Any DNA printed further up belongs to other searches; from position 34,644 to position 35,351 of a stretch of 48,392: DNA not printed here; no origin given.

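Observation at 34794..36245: HEPN-like N-terminus fused to a Pif1-family helicase lacking a Walker A motif, coupled to the type ISP enzyme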

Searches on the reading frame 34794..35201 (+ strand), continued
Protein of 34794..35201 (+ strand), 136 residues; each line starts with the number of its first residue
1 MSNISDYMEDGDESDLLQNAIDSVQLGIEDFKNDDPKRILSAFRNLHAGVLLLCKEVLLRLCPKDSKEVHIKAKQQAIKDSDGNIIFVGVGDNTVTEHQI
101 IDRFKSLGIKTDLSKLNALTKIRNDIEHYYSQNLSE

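Call 47: fold_search(model_id=the predicted structure, library=pdb)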
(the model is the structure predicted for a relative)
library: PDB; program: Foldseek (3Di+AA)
matches with E <= 10: 235; with E <= 0.001: 0
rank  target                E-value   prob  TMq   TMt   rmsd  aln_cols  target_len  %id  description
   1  8xeh_D                4.0e-01  0.82  0.24  0.51   4.9       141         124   11  Crystal structure of HEPN-MNT complex (released 2024-12-18)
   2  3mfn_A                6.7e-01  0.80  0.27  0.57   4.6       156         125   12  Dfer_2879 protein of unknown function from Dyadobacter fermentans (released 2010-04-14)
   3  8xdj_B                7.4e-01  0.72  0.24  0.48   4.5       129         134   10  Crystal structure of AMPylated HEPN toxin (released 2024-12-18)
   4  8yuf_A                1.0e+00  0.57  0.22  0.45   5.0       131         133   11  Crystal structure of HEPN (Q64A) toxin (released 2025-04-02)
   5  5nj6_A                1.1e+00  0.20  0.23  0.19  18.9       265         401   11  Crystal structure of a thermostabilised human protease-activated receptor-2 (PAR2) in ternary complex with Fab3949 and (released 2017-05-03)
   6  8hki_Z                1.2e+00  0.05  0.13  0.15  23.8       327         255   10  Human TRiC open state (released 2023-12-13)
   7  6kuy                  1.3e+00  0.35  0.23  0.20  12.6       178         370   11  Crystal structure of the alpha2A adrenergic receptor in complex with a partial agonist (released 2019-12-04)
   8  8den_A                1.3e+00  0.23  0.16  0.38   9.2       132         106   11  Heme-Free Cytochrome Variant ApoCyt (released 2022-07-06)
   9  3v47_C                1.3e+00  0.12  0.12  0.12   9.2       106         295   15  Crystal structure of the N-terminal fragment of zebrafish TLR5 in complex with Salmonella flagellin (released 2012-02-29)
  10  3mfn_C                1.3e+00  0.60  0.25  0.54   4.4       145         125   11  Dfer_2879 protein of unknown function from Dyadobacter fermentans (released 2010-04-14)
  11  8cvi_A                1.4e+00  0.10  0.14  0.16  29.5       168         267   18  Cryo-EM structure of the supercoiled EPEC H6 flagellar filament core Curly I waveform (released 2022-09-07)
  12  8xdj_A                1.5e+00  0.51  0.24  0.49   4.4       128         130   10  Crystal structure of AMPylated HEPN toxin (released 2024-12-18)
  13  9cef_A                1.5e+00  0.06  0.14  0.16  38.7       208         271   10  Caulobacter crescentus FljN flagellar filament (symmetrized) (released 2024-08-28)
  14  9uz3_A                1.5e+00  0.06  0.13  0.06  17.4       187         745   14  Crystal structure of the indoleamine 2,3-dioxygenagse 2 (IDO2) complexed with D-Trp (released 2026-04-08)
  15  9hfl_A                1.5e+00  0.05  0.13  0.05  19.0       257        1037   10  Cryo-EM structure of the human snRNA export complex comprising CBC-PHAX-CRM1-RanGTP and capped-RNA (released 2025-07-16)
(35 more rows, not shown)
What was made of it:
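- Closest known: HEPN toxins of HEPN-MNT. Same: These are the top Foldseek hits of the family model, with probability 0.82 and TM-score about 0.5 normalised to the target (call 47).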

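Call 53: find_related_loci(query=window:34794-35195:+, collection=viral_contigs, flank=10000)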
Query window:34794-35195:+ (134 aa) in viral_contigs; peptide patterns used: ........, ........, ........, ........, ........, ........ (x = any residue, [..] = any of these).
38 stretches matched a pattern; 3 encode a relative of the query (tblastn E <= 1e-3); 3 distinct loci.
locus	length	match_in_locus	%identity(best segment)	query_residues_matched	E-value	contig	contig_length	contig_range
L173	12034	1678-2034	47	14-132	1e-35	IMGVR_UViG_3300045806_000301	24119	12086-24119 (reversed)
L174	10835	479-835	49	16-132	1e-32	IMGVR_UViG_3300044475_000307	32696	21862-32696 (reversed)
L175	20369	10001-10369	48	11-131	8e-32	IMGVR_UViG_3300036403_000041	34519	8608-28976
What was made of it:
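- Tried and rejected: The viral scan with the N-terminus gave three ordinary family members (call 53).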

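Call 75: fold_search(model_id=the predicted structure, library=viral)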
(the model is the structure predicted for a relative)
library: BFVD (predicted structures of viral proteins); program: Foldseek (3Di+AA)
matches with E <= 10: 297; with E <= 0.001: 0
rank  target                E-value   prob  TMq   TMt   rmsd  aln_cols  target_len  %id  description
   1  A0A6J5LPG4            8.8e-02  0.14  0.13  0.09  21.5       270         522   11  Uncharacterized protein [uncultured Caudovirales phage]
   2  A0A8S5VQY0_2          9.3e-02  0.11  0.11  0.06  19.6       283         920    8  (no name in the UniProt tables at hand)
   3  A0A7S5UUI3            2.5e-01  0.30  0.10  0.22  12.3       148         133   14  (no name in the UniProt tables at hand)
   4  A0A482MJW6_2          3.1e-01  0.07  0.12  0.07  17.1       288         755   12  Uncharacterized protein [Nodularia phage vB_NspS-kac68v162]
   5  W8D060                4.3e-01  0.60  0.14  0.21   8.1        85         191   18  Uncharacterized protein [Erwinia phage PhiEaH1]
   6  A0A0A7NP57            5.9e-01  0.03  0.09  0.07  26.0       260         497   10  Calcineurin-like phosphoesterase domain-containing protein [Lactobacillus phage LfeInf]
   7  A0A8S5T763            9.0e-01  0.07  0.12  0.18  13.0       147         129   15  Uncharacterized protein [Siphoviridae sp. ctxMM9]
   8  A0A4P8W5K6            9.4e-01  0.08  0.07  0.13  20.8        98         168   15  (no name in the UniProt tables at hand)
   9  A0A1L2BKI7            9.4e-01  0.06  0.08  0.13  17.9       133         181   18  (no name in the UniProt tables at hand)
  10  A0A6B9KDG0            1.0e+00  0.06  0.09  0.14  15.6       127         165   11  (no name in the UniProt tables at hand)
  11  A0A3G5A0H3            1.0e+00  0.05  0.13  0.15  14.7       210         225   18  Uncharacterized protein [Harvfovirus sp.]
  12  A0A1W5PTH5            1.0e+00  0.41  0.14  0.25   4.8        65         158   25  (no name in the UniProt tables at hand)
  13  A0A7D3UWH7            1.0e+00  0.11  0.12  0.16   8.1        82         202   21  Uncharacterized protein [Fadolivirus 2]
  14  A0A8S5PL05            1.1e+00  0.09  0.09  0.18  10.8       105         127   17  Uncharacterized protein [Siphoviridae sp. ctRcp9]
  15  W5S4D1                1.2e+00  0.10  0.10  0.17  15.1       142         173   19  Uncharacterized protein [Pithovirus sibericum]
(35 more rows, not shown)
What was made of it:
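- Tried and rejected: Foldseek against viral structures gave nothing (call 75).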
